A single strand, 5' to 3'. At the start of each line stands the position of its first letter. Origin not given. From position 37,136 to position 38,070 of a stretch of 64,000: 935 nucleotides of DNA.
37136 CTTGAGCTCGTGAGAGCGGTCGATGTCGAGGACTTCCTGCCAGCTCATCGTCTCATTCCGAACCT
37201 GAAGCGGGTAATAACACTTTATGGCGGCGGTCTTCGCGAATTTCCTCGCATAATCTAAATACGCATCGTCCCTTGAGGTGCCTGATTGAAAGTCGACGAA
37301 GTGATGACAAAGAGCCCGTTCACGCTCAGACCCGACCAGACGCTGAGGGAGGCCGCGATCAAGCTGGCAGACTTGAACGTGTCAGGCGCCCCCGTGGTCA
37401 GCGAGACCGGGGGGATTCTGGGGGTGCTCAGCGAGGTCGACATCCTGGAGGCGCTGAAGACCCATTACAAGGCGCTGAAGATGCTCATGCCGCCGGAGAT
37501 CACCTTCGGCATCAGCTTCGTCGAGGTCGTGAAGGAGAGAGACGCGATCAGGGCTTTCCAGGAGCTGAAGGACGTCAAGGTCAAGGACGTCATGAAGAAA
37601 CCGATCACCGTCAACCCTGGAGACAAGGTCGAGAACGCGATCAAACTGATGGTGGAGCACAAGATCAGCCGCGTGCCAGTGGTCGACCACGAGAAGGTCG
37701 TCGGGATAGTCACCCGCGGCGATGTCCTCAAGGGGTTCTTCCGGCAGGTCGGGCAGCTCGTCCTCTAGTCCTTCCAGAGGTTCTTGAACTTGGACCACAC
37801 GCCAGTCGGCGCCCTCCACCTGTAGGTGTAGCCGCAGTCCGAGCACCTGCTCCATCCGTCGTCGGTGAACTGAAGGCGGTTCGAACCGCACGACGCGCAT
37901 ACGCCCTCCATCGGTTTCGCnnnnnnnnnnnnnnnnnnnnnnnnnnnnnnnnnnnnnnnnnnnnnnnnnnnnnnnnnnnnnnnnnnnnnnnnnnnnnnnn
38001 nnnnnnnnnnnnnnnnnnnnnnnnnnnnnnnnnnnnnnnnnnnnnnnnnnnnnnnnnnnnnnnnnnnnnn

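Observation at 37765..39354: Tandem Rho_N/SAP-like motifs + helical repeats + zinc ribbon in an archaeon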

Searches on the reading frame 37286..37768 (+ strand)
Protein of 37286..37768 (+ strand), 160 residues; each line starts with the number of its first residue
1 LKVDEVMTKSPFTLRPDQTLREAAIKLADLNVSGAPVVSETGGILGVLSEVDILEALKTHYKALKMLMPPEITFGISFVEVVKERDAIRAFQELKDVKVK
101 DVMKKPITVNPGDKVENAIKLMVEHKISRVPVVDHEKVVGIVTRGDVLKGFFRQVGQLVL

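Call 16: search_protein_families(library=pfam, proteins=[window:37286-37768:+], max_evalue=1)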
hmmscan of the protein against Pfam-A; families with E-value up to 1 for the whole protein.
window:37286-37768:+ (160 aa): 1 family
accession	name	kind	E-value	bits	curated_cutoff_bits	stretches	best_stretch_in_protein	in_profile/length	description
PF00571.33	CBS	-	2e-33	114.9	24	2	99-149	1-53/57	CBS domain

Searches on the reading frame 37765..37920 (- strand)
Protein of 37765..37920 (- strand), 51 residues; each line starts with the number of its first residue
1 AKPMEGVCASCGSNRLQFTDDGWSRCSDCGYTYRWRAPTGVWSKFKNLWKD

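Call 63: search_protein_families(library=pfam, proteins=[window:37765-37920:-], max_evalue=10)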
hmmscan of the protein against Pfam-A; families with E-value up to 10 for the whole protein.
window:37765-37920:- (51 aa): 13 families
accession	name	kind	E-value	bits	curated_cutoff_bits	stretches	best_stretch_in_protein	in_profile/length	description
PF12760.12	Zn_ribbon_IS1595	-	0.0051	17.2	25.4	1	6-32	19-46/46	Transposase zinc-ribbon domain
PF21349.2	RUBY_RBDX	-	0.0072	16.2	26.5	1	25-34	2-11/30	Rubrerythrin, rubredoxin-like domain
PF08792.16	A2L_zn_ribbon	-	0.012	15.7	22.9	1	7-33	5-31/33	A2L zinc ribbon domain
PF18073.7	Zn_ribbon_LapB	-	0.027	14.6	25.7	2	25-33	2-10/28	Rubredoxin metal binding domain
PF05191.20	ADK_lid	-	0.041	14.2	26.6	1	5-14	21-30/36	Adenylate kinase, active site lid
PF14803.11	Zn_ribbon_Nudix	-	0.072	13.5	25.6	1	26-40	3-17/34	Nudix N-terminal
PF02150.21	Zn_ribbon_RPB9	-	0.074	13.4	25.2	1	8-33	4-31/36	RNA polymerases M/15 Kd subunit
PF13248.11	Zn_ribbon_3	-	0.16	11.9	27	1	20-31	13-24/26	zinc-ribbon domain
PF08271.17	Zn_Ribbon_TF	-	0.18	11.8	29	1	7-31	2-27/43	TFIIB zinc-binding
PF23477.1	zf_Tbcl_2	-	0.23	11.6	27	1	5-13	5-13/37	Probable treble clef zinc finger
PF13408.12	Zn_ribbon_recom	-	0.29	12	25.3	1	25-37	7-19/58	Recombinase zinc beta ribbon domain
PF23612.1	zf-C2H2_ZN142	-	0.37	11.2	27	1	26-33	3-10/27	ZN142 C2H2 zinc finger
PF01907.25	Ribosomal_L37e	-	2.1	8.9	27.6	1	7-43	17-49/53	Ribosomal protein L37e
